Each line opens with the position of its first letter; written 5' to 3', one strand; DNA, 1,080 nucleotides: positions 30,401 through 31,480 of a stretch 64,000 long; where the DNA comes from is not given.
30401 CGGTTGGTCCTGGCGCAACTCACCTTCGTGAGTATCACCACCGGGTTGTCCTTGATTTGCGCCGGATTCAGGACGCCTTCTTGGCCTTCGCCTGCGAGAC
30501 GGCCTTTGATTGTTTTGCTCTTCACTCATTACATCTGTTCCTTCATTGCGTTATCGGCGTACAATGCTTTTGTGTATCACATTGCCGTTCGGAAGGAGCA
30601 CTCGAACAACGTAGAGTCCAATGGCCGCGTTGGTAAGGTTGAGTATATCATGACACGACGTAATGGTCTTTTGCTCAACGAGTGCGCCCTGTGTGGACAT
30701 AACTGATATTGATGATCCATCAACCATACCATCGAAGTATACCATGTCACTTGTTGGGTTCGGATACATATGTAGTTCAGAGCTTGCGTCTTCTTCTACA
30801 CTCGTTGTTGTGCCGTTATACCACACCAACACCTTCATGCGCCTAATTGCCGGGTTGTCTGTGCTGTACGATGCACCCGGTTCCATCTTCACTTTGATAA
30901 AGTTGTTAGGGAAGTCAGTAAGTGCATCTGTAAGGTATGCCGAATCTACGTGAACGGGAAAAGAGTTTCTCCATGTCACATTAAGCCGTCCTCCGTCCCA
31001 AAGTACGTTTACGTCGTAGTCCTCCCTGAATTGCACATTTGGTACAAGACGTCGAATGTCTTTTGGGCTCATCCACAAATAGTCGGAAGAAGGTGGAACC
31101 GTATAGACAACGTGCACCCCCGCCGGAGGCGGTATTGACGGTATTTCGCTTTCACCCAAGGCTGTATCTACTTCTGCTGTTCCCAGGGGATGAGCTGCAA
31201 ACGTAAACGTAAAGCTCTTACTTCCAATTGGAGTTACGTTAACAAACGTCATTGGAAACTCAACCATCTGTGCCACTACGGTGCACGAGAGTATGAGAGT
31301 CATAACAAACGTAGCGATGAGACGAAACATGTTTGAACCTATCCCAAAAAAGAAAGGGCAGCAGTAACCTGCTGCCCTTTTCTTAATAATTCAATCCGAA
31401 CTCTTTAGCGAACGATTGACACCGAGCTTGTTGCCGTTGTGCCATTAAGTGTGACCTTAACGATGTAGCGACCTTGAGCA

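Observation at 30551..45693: Cluster of T9SS-secreted cohesin-, dockerin- and adhesin-bearing proteins: candidate non-cellulosomal surface complex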

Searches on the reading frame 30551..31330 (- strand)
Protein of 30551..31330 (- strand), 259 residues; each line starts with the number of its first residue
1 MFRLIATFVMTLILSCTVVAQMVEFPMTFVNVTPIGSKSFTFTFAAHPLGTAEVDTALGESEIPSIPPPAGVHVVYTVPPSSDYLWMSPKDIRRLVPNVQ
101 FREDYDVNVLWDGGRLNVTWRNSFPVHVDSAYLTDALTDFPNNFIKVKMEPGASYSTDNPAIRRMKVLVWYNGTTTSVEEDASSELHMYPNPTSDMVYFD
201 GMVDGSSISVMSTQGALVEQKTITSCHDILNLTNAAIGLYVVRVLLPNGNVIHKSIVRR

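Call 4: search_protein_families(library=pfam, proteins=[window:30551-31330:-], max_evalue=1)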
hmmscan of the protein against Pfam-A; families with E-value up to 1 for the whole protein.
window:30551-31330:- (259 aa): 2 families
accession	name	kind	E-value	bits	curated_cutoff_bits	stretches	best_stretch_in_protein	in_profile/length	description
PF18962.6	Por_Secre_tail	-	9e-08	32.7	27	1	188-257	1-75/75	Secretion system C-terminal sorting domain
PF22095.1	BT_3535-like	-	0.053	13.9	27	1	128-196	83-149/182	BT_3535-like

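Call 5: search_protein_families(library=ncbifam, proteins=[window:30551-31330:-], max_evalue=1)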
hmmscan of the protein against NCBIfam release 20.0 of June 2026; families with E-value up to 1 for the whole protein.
window:30551-31330:- (259 aa): 4 families
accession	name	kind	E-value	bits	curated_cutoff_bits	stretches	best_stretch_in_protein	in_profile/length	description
TIGR04183.1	Por_Secre_tail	domain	3.4e-06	26.9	23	1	188-257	1-71/72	T9SS type A sorting domain-containing protein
NF052228.1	T9SS_PorZ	equivalog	0.00011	20.8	260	1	168-225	656-716/757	type IX secretion system anionic LPS delivery protein PorZ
NF052644.1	T9SS_DNase_Rie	equivalog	0.0031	16.9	260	1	194-257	191-249/251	T9SS-dependent surface endonuclease, AS87_RS02955 family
NF038113.1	T9SSA_dep_M36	equivalog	0.0051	15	885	1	174-255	781-866/869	T9SS-dependent M36 family metallopeptidase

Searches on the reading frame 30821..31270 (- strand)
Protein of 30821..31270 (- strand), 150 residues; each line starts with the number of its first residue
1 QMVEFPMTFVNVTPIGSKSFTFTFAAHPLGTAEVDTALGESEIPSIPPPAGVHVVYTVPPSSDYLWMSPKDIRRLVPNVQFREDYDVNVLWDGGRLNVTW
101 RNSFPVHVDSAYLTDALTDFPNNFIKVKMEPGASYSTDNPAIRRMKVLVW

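Call 79: search_solved_structures(query=A5, max_evalue=10, show_alignments=1)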
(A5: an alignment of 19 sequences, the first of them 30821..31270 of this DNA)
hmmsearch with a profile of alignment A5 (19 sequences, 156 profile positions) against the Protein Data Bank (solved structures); distinct sequences matched with E-value up to 10: 89 (the best 60 are shown).
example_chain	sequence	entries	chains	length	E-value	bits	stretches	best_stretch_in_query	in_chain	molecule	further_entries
8wcj_A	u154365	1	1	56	0.27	14.7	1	22-58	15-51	Immunoglobulin G-binding protein G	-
6axw_A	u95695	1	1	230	0.46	14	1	23-87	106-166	HIV-1 capsid protein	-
6eco_D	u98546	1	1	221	0.47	14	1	23-89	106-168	HIV-1 capsid platform protein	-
6axy_A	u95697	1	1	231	0.47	14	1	23-87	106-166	HIV-1 capsid protein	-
6axx_A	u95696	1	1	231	0.47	14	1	23-87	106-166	HIV-1 capsid protein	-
4usn_A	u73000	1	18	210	0.48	13.9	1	23-89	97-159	P24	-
4d1k_A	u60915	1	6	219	0.49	13.9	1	23-89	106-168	GAG PROTEIN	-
6ern_A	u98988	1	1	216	0.51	13.8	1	23-87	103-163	Gag polyprotein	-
3dik_A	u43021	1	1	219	0.51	13.8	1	23-87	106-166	Capsid protein p24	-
6vws_A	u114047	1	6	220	0.52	13.8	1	23-87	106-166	HIV capsid protein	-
5mcx_A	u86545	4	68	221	0.52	13.8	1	23-87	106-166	Capsid protein p24 | HIV-1 Capsid Protein and spacer peptide 1 | Gag polyprotein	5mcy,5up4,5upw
6erm_A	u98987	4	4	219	0.53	13.8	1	23-87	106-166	Gag polyprotein | Gag protein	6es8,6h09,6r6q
2nmq_A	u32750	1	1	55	0.55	13.8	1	21-58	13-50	Immunoglobulin G-binding protein G precursor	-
5l93_A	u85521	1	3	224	0.55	13.7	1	23-87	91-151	Capsid protein p24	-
1p7e_A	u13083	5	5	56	0.55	13.7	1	21-58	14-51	Immunoglobulin G binding protein G | Immunoglobulin G-binding protein G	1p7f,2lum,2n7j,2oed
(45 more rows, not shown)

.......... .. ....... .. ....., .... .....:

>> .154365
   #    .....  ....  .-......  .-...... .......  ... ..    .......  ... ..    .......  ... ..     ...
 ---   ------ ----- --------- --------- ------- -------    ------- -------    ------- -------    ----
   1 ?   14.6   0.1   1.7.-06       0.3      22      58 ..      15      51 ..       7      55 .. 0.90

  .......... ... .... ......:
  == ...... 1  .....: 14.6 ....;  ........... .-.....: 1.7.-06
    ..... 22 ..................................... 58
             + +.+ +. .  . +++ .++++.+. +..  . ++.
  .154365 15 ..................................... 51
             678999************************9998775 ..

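Call 80: search_protein_families(library=ncbifam, alignment_id=A5, max_evalue=1)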
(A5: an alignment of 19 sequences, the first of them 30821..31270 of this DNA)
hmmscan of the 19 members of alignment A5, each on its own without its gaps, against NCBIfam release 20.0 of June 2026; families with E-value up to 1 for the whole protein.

A. member 1, window:30821-31270:- (150 aa): 0 families

B. families by the number of members that match (of 19 scanned): 1 family
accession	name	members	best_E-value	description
NF008427.0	PRK11263.1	1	0.11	cardiolipin synthase ClsB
